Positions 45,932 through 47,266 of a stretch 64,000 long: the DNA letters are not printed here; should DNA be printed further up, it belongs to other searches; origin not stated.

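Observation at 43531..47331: Copper operon with two paralogous cupredoxin-like domains carrying a non-canonical Cys/Cys/Met/Met putative ligand set, one fused to a CcdA-like membrane protein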

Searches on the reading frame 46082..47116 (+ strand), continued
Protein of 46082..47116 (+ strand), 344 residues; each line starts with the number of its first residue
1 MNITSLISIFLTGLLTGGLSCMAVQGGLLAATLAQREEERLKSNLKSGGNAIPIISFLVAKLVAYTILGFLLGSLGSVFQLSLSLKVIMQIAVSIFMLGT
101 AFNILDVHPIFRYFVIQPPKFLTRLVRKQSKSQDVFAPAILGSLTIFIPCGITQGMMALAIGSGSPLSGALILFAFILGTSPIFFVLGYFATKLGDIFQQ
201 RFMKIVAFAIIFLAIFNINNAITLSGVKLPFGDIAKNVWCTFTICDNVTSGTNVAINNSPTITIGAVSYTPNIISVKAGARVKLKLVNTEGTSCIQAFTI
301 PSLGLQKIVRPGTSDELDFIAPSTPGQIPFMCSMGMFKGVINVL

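Call 25: search_protein_representatives(protein=window:46082-47116:+)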
Query: 344 residues. Proteins with E-value up to 0.001 (for the whole library): 3517; up to 1e-10: 1526; up to 1e-30: 279. The best 150 are listed.
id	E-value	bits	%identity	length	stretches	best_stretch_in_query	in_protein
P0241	7.1e-129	446.4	61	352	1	4-343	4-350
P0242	1.4e-116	406.0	57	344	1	6-344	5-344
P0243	3.8e-97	342.1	52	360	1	4-343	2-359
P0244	9.9e-96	337.5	47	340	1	4-341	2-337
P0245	6.2e-94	331.6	48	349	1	5-344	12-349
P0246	4.4e-93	328.8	67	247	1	5-237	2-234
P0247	1.7e-88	313.7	48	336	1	9-344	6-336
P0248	3.8e-86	306.0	46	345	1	8-343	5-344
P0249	4.8e-86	305.6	47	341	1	6-340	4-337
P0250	1.2e-84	301.0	49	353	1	1-340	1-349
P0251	1.8e-84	300.5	47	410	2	32-342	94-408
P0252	1.1e-83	297.9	44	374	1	6-344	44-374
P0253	1.5e-83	297.5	45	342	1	6-341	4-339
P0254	1.9e-83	297.1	45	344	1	5-344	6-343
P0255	3.8e-83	296.1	45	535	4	51-236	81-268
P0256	5.3e-83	295.7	51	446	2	5-231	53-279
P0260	6.9e-80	285.4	44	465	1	3-343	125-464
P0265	2.6e-78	280.2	48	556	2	6-240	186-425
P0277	2.9e-71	257.1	49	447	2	2-266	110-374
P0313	1.1e-59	219.0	36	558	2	10-342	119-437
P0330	8.7e-54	199.7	34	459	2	11-341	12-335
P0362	1.7e-46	175.7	34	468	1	9-343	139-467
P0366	3.1e-46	174.9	38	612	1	5-344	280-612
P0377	8.5e-44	166.8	31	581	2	8-344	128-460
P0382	3.0e-43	165.0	33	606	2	2-343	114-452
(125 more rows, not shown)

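Call 31: fold_search(model_id=the predicted structure, library=pdb)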
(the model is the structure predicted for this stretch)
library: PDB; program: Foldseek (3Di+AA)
matches with E <= 10: 692; with E <= 0.001: 98
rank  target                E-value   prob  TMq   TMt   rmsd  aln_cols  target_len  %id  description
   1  4hci_B                1.3e-06  1.00  0.23  0.80   3.8        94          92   19  Uncharacterized Cupredoxin-like Domain Protein Cupredoxin_1 from Bacillus anthracis (released 2012-10-17)
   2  4hcf_A                3.6e-06  1.00  0.23  0.84   1.6        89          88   20  Crystal Structure of Uncharacterized Cupredoxin-like Domain Protein Cupredoxin_1 with Copper Bound from Bacillus anthr (released 2012-10-17)
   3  4hcf_B                5.8e-06  1.00  0.23  0.78   5.0        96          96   20  Crystal Structure of Uncharacterized Cupredoxin-like Domain Protein Cupredoxin_1 with Copper Bound from Bacillus anthr (released 2012-10-17)
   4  4f2e                  6.1e-06  1.00  0.24  0.79   2.6        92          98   20  Crystal structure of the Streptococcus pneumoniae D39 copper chaperone CupA with Cu(I) (released 2013-01-30)
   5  4hcg_B                7.1e-06  1.00  0.23  0.81   4.4        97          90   20  Uncharacterized Cupredoxin-like Domain Protein Cupredoxin_1 with Zinc bound from Bacillus anthracis (released 2012-10-17)
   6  4hci_A                8.8e-06  1.00  0.23  0.85   1.7        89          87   21  Uncharacterized Cupredoxin-like Domain Protein Cupredoxin_1 from Bacillus anthracis (released 2012-10-17)
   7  4hcg_A                9.7e-06  1.00  0.23  0.79  10.4       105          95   18  Uncharacterized Cupredoxin-like Domain Protein Cupredoxin_1 with Zinc bound from Bacillus anthracis (released 2012-10-17)
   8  6kol                  2.3e-05  1.00  0.23  0.59   3.7       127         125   20  Crystal structure of auracyanin from photosynthetic bacterium Roseiflexus castenholzii (released 2020-01-29)
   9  7aq2_B                3.4e-05  1.00  0.24  0.14  10.2       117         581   20  Pseudomonas stutzeri nitrous oxide reductase mutant, H583A (released 2021-01-13)
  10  2iwf_A                4.1e-05  1.00  0.24  0.14  10.8       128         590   20  Resting form of pink nitrous oxide reductase from Achromobacter Cycloclastes (released 2006-08-16)
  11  1fwx_B                4.4e-05  1.00  0.23  0.14  10.6       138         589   20  CRYSTAL STRUCTURE OF NITROUS OXIDE REDUCTASE FROM P. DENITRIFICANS (released 2001-09-25)
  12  1fwx_A                4.8e-05  1.00  0.23  0.14  10.8       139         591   19  CRYSTAL STRUCTURE OF NITROUS OXIDE REDUCTASE FROM P. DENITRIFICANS (released 2001-09-25)
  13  1fwx_C                6.0e-05  1.00  0.24  0.15  10.7       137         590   20  CRYSTAL STRUCTURE OF NITROUS OXIDE REDUCTASE FROM P. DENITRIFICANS (released 2001-09-25)
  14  7aq0_B                6.6e-05  1.00  0.22  0.14  10.3       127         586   18  Pseudomonas stutzeri nitrous oxide reductase mutant, D576A/S550A (released 2021-01-13)
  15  7z3f_B                7.3e-05  1.00  0.23  0.56   3.8       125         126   15  Crystal structure of the cupredoxin AcoP from Acidithiobacillus ferrooxidans, oxidized form (released 2023-09-13)
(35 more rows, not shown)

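Call 41: search_protein_families(library=pfam, proteins=[P0255, P0265, P0313, P0366, P0377, P0382, P0260, P0256, P0277, P0330], max_evalue=0.001)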
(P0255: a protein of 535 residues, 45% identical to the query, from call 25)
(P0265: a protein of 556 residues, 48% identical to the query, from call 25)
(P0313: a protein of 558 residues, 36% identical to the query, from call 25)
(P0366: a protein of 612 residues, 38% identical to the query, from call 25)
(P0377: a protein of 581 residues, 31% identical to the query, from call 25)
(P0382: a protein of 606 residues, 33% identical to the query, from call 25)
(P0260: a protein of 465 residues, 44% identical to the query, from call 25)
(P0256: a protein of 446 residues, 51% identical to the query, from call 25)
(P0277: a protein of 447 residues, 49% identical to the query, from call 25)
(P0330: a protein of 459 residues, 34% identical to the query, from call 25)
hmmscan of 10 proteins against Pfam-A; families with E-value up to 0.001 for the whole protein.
P0255 (535 aa): 2 families
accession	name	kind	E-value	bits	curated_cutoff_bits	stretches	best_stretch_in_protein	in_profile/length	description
PF13473.12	Cupredoxin_1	-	7.6e-28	97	27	2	446-533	17-103/104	Cupredoxin-like domain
PF13386.12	DsbD_2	-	1.4e-24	87.6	24.9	1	10-247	2-198/199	Cytochrome C biogenesis protein transmembrane region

P0265 (556 aa): 2 families
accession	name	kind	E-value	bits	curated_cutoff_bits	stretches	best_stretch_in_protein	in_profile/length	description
PF13386.12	DsbD_2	-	8.5e-30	104.6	24.9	1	189-400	2-198/199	Cytochrome C biogenesis protein transmembrane region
PF13473.12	Cupredoxin_1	-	2.8e-14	53.4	27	1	462-551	13-101/104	Cupredoxin-like domain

P0313 (558 aa): 2 families
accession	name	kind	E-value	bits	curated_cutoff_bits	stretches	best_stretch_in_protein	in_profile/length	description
PF13386.12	DsbD_2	-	2.4e-29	103.1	24.9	1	118-320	2-198/199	Cytochrome C biogenesis protein transmembrane region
PF13473.12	Cupredoxin_1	-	9e-26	90.4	27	2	459-550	13-102/104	Cupredoxin-like domain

P0366 (612 aa): 3 families
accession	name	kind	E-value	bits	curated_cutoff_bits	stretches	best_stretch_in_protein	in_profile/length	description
PF13386.12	DsbD_2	-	3.7e-36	125.3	24.9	1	284-487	2-198/199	Cytochrome C biogenesis protein transmembrane region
PF00403.32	HMA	-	2.4e-12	47.5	24.8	1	171-231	2-61/62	Heavy-metal-associated domain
PF13473.12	Cupredoxin_1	-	4.2e-08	33.6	27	1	521-611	19-104/104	Cupredoxin-like domain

P0377 (581 aa): 4 families
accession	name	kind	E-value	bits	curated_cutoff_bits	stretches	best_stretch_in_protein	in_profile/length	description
PF13386.12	DsbD_2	-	4.4e-38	131.6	24.9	1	129-334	2-199/199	Cytochrome C biogenesis protein transmembrane region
PF13473.12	Cupredoxin_1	-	1.3e-10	41.6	27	1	369-459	14-104/104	Cupredoxin-like domain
PF00403.32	HMA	-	5.4e-08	33.6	24.8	1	9-62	2-56/62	Heavy-metal-associated domain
PF02683.22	DsbD_TM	-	2.4e-06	27.4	27.1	1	127-310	6-186/219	Cytochrome C biogenesis protein transmembrane domain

P0382 (606 aa): 3 families
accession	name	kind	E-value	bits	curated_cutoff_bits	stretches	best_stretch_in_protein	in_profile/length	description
PF13386.12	DsbD_2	-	4.4e-32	112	24.9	1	121-328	2-198/199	Cytochrome C biogenesis protein transmembrane region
PF13473.12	Cupredoxin_1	-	4.7e-18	65.6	27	2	517-603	19-102/104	Cupredoxin-like domain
PF00403.32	HMA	-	3.1e-09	37.5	24.8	1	6-64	2-61/62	Heavy-metal-associated domain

P0260 (465 aa): 2 families
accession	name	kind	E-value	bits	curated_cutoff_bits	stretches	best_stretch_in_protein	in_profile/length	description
PF13386.12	DsbD_2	-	9.2e-27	94.7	24.9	1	131-337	2-198/199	Cytochrome C biogenesis protein transmembrane region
PF13473.12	Cupredoxin_1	-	5.1e-15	55.8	27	1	373-462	14-102/104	Cupredoxin-like domain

P0256 (446 aa): 2 families
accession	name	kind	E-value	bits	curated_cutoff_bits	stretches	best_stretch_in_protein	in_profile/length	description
PF13386.12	DsbD_2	-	4.5e-34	118.5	24.9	1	57-263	2-198/199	Cytochrome C biogenesis protein transmembrane region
PF13473.12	Cupredoxin_1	-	3.9e-10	40.1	27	1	358-442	19-102/104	Cupredoxin-like domain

P0277 (447 aa): 2 families
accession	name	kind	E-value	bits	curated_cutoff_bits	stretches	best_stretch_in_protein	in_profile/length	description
PF13386.12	DsbD_2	-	1.5e-28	100.5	24.9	1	117-323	2-198/199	Cytochrome C biogenesis protein transmembrane region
PF13473.12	Cupredoxin_1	-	0.00021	21.7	27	1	396-436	13-53/104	Cupredoxin-like domain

P0330 (459 aa): 2 families
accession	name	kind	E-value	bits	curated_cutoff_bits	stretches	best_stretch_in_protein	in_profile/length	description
PF13473.12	Cupredoxin_1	-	2.7e-29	101.7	27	2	246-336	14-103/104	Cupredoxin-like domain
PF13386.12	DsbD_2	-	1.3e-25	90.9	24.9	1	14-212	6-196/199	Cytochrome C biogenesis protein transmembrane region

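Call 46: search_protein_families(library=pfam, proteins=[L006:3285-3665:+, L006:3640-4644:+, L006:4673-5461:+, L006:5515-5991:+, L010:4565-4834:+, L010:4835-5998:+, L023:2802-5906:+, L032:3457-4356:+, L032:4840-5931:+, L001:4077-5126:+], max_evalue=0.001)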
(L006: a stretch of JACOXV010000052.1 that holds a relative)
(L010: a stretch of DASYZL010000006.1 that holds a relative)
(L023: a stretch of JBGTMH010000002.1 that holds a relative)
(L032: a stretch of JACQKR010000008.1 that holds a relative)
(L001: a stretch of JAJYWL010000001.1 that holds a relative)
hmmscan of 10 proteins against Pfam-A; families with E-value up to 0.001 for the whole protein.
L006:3285-3665:+ (126 aa): 2 families
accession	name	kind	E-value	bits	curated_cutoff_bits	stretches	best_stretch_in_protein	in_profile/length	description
PF03965.22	Penicillinase_R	-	2.7e-26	92.6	22.6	1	6-114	1-108/115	Penicillinase repressor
PF01978.25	TrmB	-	0.00088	19.5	25.6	0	20-69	20-64/68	Sugar-specific transcriptional regulator TrmB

L006:3640-4644:+ (334 aa): 2 families
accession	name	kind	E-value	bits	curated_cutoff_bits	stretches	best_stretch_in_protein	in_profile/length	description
PF05569.17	Peptidase_M56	-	6.4e-15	55.5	31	1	64-209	105-253/296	BlaR1 peptidase M56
PF01435.24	Peptidase_M48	-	4.2e-12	46.7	20.3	1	100-234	10-166/186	Peptidase family M48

L006:4673-5461:+ (262 aa): 2 families
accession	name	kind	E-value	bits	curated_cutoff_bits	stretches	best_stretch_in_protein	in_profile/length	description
PF13462.12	Thioredoxin_4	-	4.7e-26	92.4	23.2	1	87-258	4-165/165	Thioredoxin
PF01323.26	DSBA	-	5.3e-14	52.9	25.6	1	100-256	2-190/191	DSBA-like thioredoxin domain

L006:5515-5991:+ (158 aa): 0 families

L010:4565-4834:+ (89 aa): 1 family
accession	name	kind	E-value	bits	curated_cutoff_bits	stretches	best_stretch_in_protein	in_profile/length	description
PF02583.22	Trns_repr_metal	-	5.9e-25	87.9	22.8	1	9-88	2-78/78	Metal-sensitive transcriptional repressor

L010:4835-5998:+ (387 aa): 1 family
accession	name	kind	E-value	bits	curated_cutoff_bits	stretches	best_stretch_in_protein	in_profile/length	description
PF03773.19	ArsP_1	-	1.8e-69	234.6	32.3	1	13-318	8-294/294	Predicted permease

L023:2802-5906:+ (1034 aa): 3 families
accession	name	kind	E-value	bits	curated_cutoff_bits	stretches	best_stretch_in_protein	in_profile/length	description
PF00873.25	ACR_tran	-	1.5e-229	764.9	28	1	5-1018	1-1019/1021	AcrB/AcrD/AcrF family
PF03176.21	MMPL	-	3.6e-08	33.2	20.5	1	824-1030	104-312/333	MMPL family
PF02355.23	SecD_SecF_C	-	5.5e-06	26.3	20.5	1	861-1020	37-187/189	Protein export membrane protein SecD/SecF, C-terminal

L032:3457-4356:+ (299 aa): 4 families
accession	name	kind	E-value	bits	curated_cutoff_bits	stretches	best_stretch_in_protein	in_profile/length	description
PF15902.12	Sortilin-Vps10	-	3.6e-15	56.1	33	2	241-298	3-60/446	Sortilin, neurotensin receptor 3,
PF02012.26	BNR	-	2e-08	33.4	27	0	243-253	2-12/12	BNR/Asp-box repeat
PF14870.12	PSII_BNR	-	1.3e-06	28.3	27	0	243-296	86-138/303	Photosynthesis system II assembly factor YCF48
PF19755.4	DUF6242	-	0.00016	22.1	29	0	231-295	154-217/217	Domain of unknown function (DUF6242)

L032:4840-5931:+ (363 aa): 0 families

L001:4077-5126:+ (349 aa): 2 families
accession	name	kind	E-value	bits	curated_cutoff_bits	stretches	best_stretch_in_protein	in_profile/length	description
PF05569.17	Peptidase_M56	-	1e-16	61.5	31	1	80-227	104-255/296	BlaR1 peptidase M56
PF01435.24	Peptidase_M48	-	7.3e-09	36.2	20.3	1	123-200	21-100/186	Peptidase family M48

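Call 49: search_dna_similar(query=window:46082-47116:+, collection=plasmids, mode=protein, max_evalue=0.00001, max_rows=25)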
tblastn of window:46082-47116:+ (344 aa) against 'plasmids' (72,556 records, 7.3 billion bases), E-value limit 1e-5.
Records with a match: 20; places in all: 21; records where one place covers at least 80% of the query: 10.
Best place of each record, by identity: <60% 20.
By first word of the organism name: Candidatus 4; Streptomyces 4; Leptolyngbya 3; Deinococcus 2; Chondrocystis 2; Tsukamurella 1; Mycolicibacterium 1; Acetoanaerobium 1; Nonomuraea 1; Shewanella 1.
By predicted mobility (MOB-suite, as given by PLSDB): non-mobilizable 17; mobilizable 3.
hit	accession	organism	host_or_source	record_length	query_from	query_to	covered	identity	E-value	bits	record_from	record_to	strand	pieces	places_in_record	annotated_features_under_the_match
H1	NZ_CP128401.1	Candidatus Chlorohelix allophototropha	Single colony of Candidatus Chlorohelix ...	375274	5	344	99%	46.4%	9e-73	251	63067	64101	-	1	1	sulfite exporter TauE/SafE family protein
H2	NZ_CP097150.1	Deinococcus sp. QL22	-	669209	1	337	98%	43.2%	2e-68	239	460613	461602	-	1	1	sulfite exporter TauE/SafE family protein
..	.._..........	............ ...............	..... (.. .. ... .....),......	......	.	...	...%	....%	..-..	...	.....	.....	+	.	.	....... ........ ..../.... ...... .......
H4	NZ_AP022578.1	Mycolicibacterium aubagnense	-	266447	1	343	100%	34.5%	4e-42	163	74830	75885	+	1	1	sulfite exporter TauE/SafE family protein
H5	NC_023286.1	Streptomyces sp. F12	-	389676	2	342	99%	32.9%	2e-34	140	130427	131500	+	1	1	sulfite exporter TauE/SafE family protein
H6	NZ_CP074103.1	Streptomyces mirabilis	fresh creek bank soil, topsoil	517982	2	342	99%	32.4%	1e-33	139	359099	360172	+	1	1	sulfite exporter TauE/SafE family protein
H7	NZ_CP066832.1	Streptomyces liliifuscus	whole organism,soil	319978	2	342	99%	32.1%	2e-33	138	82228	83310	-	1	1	sulfite exporter TauE/SafE family protein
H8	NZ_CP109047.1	Streptomyces sp. NBC_00637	-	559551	6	342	98%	29.7%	9e-29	124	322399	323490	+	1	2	sulfite exporter TauE/SafE family protein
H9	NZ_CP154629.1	Acetoanaerobium noterae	cell culture,Sludge of a digestion ...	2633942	9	344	98%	29.0%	5e-14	81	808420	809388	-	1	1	none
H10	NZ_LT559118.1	Nonomuraea gerenzanensis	-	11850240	2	342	99%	27.1%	2e-14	82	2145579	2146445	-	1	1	none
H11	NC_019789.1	Deinococcus peraridilitoris DSM 19664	-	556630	36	204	49%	47.6%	8e-28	150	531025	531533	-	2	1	sulfite exporter TauE/SafE family protein (x2)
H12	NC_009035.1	Shewanella baltica OS155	-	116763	10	204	57%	27.3%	6e-6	56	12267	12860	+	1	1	sulfite exporter TauE/SafE family protein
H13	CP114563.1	Candidatus Manganitrophus sp.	activated carbon metagenome,metagenomic ...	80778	231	343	33%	31.9%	4e-8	62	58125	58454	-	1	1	none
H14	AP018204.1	Leptolyngbya boryana NIES-2135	-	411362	239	343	31%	31.4%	8e-7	58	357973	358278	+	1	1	hypothetical protein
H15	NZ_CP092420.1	Leptolyngbya boryana IU 594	-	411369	239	343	31%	31.4%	8e-7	58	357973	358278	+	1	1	cupredoxin domain-containing protein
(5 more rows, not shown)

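Call 50: list_cluster_members(proteins=[window:46082-47116:+, window:43531-43884:+, window:43032-43526:+])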
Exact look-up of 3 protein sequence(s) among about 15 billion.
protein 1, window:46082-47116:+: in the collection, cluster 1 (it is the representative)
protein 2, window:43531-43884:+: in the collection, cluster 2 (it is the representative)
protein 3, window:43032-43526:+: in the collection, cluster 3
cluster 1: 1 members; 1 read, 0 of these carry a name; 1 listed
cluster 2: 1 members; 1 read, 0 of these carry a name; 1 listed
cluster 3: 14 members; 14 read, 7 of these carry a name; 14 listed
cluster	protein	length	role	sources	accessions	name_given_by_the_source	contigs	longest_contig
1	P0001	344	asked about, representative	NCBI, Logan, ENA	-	-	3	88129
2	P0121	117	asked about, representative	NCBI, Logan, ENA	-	-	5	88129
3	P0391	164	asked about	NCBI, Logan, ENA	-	-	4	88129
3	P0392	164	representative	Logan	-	-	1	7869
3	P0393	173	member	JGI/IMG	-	DNA-binding transcriptional ArsR family regulator/YHS domain-containing protein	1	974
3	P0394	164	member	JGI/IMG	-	DNA-binding transcriptional ArsR family regulator/YHS domain-containing protein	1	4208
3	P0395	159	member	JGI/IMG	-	ArsR family transcriptional regulator, virulence genes transcriptional regulator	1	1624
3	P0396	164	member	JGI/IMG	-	ArsR family transcriptional regulator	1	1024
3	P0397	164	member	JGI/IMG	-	DNA-binding transcriptional ArsR family regulator/YHS domain-containing protein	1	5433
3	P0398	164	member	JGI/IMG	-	DNA-binding transcriptional ArsR family regulator/YHS domain-containing protein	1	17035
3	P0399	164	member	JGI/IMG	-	ArsR family transcriptional regulator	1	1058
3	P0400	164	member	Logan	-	-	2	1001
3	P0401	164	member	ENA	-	-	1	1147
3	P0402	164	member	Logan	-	-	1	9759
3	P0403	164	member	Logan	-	-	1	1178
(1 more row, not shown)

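Call 51: get_annotated_region(hit=H2, flank=6000)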
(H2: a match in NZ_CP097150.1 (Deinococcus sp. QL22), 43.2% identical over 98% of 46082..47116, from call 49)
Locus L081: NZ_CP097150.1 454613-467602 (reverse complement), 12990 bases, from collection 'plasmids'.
description: Deinococcus sp. QL22 plasmid unnamed5, complete sequence
organism: Deinococcus sp. QL22 (NCBI taxid 2939437)
taxonomy: Bacteria; Deinococcota; Deinococci; Deinococcales; Deinococcaceae; Deinococcus; Deinococcus sp. QL22
host: -; source: -; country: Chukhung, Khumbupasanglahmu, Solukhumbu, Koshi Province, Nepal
typing (MOB-suite, as given by PLSDB): non-mobilizable
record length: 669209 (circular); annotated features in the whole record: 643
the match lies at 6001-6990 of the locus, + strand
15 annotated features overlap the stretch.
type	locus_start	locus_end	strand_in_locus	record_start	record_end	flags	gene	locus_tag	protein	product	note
CDS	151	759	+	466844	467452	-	-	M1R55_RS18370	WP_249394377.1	DoxX family protein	-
CDS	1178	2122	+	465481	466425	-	-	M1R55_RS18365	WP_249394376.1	aldo/keto reductase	-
CDS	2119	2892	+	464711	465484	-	-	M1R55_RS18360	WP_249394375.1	SDR family oxidoreductase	-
CDS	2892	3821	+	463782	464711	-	-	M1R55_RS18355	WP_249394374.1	NAD(P)-dependent oxidoreductase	-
CDS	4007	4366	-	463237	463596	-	-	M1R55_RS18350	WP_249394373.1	hypothetical protein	-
CDS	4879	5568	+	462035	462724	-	-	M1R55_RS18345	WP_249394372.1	DUF4396 domain-containing protein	-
CDS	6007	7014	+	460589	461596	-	-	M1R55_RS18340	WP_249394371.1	sulfite exporter TauE/SafE family protein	-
CDS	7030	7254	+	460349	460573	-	-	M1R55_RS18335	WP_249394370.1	heavy-metal-associated domain-containing protein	-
CDS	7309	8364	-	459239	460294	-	-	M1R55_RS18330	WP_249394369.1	HAMP domain-containing sensor histidine kinase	GO:0007165 - signal transduction [Evidence IEA]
CDS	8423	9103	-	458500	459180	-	-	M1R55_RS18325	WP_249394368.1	response regulator transcription factor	GO:0000160 - phosphorelay signal transduction system [Evidence IEA]; GO:0006355 - regulation of DNA-templated ...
CDS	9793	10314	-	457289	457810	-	merB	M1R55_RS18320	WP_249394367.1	organomercurial lyase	GO:0046413 - organomercury catabolic process [Evidence IEA]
CDS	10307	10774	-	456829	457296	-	-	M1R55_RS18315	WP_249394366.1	(2Fe-2S)-binding protein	-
CDS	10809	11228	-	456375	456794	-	-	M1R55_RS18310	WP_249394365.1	MerR family transcriptional regulator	-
CDS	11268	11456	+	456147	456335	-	-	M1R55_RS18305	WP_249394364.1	hypothetical protein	-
CDS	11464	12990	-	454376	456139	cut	-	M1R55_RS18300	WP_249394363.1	WD40 repeat domain-containing protein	-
